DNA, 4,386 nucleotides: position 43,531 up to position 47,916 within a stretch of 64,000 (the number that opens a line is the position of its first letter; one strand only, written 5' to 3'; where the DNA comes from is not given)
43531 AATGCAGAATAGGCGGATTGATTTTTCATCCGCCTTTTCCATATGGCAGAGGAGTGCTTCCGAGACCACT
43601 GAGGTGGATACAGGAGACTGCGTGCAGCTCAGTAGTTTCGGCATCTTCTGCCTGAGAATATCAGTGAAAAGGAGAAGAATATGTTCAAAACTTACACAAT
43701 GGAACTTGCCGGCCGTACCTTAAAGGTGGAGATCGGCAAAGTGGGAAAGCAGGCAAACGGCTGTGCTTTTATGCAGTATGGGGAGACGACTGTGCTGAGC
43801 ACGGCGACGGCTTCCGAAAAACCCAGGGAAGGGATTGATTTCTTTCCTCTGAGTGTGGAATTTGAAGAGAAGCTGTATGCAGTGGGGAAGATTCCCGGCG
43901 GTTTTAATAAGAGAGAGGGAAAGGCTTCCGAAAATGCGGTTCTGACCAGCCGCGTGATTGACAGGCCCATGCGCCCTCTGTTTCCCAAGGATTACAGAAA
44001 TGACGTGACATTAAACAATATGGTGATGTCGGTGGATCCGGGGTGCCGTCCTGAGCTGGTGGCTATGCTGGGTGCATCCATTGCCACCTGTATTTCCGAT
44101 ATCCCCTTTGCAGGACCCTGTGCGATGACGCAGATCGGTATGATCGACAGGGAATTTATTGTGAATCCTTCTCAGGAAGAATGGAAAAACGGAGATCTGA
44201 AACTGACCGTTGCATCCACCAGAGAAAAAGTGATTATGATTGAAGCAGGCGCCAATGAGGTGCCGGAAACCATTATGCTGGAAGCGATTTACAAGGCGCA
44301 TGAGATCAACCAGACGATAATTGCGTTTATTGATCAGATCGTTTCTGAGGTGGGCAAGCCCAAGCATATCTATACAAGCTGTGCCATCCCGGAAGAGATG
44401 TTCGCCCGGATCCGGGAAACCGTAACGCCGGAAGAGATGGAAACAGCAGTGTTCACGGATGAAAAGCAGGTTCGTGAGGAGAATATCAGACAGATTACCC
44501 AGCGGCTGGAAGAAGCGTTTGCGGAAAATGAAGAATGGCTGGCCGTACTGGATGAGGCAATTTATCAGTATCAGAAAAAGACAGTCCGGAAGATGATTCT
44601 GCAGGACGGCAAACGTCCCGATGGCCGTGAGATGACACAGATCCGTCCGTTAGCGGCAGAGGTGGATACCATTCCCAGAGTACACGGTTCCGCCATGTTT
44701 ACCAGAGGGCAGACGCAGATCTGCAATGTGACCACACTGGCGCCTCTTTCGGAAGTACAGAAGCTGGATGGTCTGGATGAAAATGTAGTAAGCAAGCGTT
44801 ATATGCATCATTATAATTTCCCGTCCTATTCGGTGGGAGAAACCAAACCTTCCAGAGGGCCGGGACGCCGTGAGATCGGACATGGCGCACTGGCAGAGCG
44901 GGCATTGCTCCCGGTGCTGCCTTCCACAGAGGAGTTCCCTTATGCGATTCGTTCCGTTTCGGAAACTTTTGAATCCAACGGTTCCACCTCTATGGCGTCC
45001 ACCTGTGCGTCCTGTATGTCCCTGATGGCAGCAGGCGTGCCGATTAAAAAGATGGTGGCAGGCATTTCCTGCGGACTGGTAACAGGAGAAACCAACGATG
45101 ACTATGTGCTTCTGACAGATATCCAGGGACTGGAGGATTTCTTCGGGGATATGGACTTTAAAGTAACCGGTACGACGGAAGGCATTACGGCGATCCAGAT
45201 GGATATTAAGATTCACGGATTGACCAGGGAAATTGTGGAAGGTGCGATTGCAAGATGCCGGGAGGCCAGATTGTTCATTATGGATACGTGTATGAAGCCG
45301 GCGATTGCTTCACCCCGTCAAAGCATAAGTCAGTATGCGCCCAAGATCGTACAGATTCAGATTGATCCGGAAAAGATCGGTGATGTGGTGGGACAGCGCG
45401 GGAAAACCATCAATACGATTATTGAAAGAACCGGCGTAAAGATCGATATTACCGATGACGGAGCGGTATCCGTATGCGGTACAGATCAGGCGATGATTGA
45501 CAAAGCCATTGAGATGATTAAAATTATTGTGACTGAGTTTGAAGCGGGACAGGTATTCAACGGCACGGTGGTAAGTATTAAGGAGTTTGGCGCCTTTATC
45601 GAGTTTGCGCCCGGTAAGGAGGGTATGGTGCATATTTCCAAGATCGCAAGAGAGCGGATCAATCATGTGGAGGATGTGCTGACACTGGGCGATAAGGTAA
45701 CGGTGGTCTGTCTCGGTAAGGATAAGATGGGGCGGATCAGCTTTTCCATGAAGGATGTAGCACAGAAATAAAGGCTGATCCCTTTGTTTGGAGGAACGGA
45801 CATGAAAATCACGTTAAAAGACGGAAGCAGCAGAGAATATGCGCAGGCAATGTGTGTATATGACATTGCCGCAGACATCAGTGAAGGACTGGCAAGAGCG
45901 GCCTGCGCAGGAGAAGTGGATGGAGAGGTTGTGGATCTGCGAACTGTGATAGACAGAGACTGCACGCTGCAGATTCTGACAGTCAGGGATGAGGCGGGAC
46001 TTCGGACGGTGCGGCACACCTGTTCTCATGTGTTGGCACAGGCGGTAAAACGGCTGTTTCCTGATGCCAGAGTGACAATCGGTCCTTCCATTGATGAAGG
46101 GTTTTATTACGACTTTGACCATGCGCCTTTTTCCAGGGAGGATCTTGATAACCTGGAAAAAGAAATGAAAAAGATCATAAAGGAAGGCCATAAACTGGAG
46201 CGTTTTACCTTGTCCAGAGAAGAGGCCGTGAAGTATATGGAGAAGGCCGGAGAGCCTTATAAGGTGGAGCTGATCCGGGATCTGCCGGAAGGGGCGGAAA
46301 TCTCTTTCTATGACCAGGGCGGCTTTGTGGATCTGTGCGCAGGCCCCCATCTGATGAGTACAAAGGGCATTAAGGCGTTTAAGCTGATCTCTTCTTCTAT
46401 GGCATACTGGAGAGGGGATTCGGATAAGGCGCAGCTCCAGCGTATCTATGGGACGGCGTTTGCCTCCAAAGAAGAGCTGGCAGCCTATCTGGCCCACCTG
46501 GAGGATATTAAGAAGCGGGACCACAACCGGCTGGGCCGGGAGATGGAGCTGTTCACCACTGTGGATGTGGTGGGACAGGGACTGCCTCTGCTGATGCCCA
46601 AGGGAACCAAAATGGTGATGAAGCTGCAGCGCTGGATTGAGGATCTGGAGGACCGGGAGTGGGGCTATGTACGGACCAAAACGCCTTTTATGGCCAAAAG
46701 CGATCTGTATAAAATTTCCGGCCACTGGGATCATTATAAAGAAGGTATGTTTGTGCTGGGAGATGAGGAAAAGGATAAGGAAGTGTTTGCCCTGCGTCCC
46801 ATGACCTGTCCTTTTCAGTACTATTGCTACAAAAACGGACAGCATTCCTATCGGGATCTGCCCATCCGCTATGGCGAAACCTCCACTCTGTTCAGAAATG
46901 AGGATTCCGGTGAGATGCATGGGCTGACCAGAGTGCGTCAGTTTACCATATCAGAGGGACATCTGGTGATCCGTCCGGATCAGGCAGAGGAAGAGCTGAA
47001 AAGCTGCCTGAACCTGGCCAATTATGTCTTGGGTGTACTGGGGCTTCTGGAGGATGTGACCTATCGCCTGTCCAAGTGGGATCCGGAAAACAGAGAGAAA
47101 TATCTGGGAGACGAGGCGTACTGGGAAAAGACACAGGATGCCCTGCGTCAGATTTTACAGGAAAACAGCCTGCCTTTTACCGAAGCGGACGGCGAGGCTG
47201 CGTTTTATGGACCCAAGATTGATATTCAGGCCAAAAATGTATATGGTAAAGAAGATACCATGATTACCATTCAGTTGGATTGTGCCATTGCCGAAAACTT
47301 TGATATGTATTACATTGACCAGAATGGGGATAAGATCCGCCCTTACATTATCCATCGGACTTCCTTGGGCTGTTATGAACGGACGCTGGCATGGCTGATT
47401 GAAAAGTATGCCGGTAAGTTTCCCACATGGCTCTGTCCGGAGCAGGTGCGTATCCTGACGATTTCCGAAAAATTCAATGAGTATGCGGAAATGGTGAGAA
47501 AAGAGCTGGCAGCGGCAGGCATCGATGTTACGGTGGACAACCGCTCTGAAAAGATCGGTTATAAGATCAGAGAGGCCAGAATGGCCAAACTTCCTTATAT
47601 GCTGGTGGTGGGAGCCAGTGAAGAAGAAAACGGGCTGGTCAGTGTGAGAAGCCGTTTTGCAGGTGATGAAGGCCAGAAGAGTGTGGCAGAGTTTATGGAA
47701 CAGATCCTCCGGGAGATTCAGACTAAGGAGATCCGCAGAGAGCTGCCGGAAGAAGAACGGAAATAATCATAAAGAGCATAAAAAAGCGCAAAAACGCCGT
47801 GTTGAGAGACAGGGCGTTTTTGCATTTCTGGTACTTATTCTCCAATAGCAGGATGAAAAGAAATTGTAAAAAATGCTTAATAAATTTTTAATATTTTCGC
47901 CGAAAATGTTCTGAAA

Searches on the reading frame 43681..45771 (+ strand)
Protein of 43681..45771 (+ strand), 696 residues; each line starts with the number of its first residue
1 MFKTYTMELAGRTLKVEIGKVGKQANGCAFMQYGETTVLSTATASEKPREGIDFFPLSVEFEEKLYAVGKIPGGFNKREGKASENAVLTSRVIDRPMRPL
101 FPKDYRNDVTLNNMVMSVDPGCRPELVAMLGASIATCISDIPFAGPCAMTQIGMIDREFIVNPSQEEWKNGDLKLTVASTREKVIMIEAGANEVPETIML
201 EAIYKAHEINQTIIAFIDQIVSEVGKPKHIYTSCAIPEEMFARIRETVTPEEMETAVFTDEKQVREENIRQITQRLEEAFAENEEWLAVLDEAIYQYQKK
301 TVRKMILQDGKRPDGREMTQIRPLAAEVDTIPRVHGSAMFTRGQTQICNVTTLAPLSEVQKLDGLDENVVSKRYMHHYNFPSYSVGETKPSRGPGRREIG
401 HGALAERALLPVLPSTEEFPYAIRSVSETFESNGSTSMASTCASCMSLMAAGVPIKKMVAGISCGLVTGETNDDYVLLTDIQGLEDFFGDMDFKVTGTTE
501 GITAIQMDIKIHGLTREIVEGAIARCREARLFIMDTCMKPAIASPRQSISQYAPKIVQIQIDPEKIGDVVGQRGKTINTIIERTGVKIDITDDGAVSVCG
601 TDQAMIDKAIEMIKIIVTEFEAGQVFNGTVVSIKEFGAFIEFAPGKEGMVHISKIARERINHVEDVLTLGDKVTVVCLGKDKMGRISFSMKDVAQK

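Call 65: search_protein_families(library=pfam, proteins=[window:43681-45771:+], max_evalue=0.000001)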
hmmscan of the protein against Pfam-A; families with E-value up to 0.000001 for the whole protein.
window:43681-45771:+ (696 aa): 5 families
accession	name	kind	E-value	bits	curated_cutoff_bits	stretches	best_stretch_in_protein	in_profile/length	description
PF01138.27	RNase_PH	-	8.8e-49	165.7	25.5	2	11-142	2-130/130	3' exoribonuclease family, domain 1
PF03725.20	RNase_PH_C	-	3.7e-19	68.9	20.8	1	148-208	4-66/67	3' exoribonuclease family, domain 2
PF00575.29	S1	-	2.2e-15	57.2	22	1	619-691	1-74/74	S1 RNA binding domain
PF00013.35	KH_1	-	8.5e-10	38.7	21.5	1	557-614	2-65/66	KH domain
PF03726.19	PNPase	-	1.4e-09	38.7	24.6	1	242-317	4-81/81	Polyribonucleotide nucleotidyltransferase, RNA binding domain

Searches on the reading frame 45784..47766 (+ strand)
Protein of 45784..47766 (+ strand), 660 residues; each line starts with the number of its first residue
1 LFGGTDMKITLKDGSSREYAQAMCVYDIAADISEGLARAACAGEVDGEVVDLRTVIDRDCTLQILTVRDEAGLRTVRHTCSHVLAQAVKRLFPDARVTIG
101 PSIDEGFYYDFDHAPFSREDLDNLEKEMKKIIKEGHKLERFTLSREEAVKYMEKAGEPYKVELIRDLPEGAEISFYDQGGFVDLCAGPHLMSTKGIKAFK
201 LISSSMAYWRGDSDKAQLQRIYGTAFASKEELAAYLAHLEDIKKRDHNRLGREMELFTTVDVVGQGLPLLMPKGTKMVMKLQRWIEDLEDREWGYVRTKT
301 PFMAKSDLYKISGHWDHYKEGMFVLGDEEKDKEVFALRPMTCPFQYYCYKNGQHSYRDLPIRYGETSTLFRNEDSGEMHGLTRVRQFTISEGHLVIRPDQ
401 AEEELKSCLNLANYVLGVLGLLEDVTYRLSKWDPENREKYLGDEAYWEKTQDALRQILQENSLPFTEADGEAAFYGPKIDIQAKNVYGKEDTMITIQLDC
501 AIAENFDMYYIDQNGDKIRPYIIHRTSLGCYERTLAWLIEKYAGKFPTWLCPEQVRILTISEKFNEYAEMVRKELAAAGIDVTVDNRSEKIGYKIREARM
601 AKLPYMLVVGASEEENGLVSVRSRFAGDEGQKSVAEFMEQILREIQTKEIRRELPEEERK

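Call 65: search_protein_families(library=pfam, proteins=[window:45784-47766:+], max_evalue=0.000001)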
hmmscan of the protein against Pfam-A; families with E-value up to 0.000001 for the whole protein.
window:45784-47766:+ (660 aa): 4 families
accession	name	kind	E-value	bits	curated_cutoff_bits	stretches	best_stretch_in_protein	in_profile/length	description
PF00587.30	tRNA-synt_2b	-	1.7e-31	110.1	29.3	1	330-542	6-179/179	tRNA synthetase class II core domain (G, H, P, S and T)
PF03129.25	HGTP_anticodon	-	2.3e-22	79.4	21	1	554-642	1-92/94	Anticodon binding domain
PF07973.19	tRNA_SAD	-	4.9e-14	52.5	24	1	173-222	1-44/44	Threonyl and Alanyl tRNA synthetase second additional domain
PF02824.27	TGS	-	2.6e-12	47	22.2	1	7-66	1-60/60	TGS domain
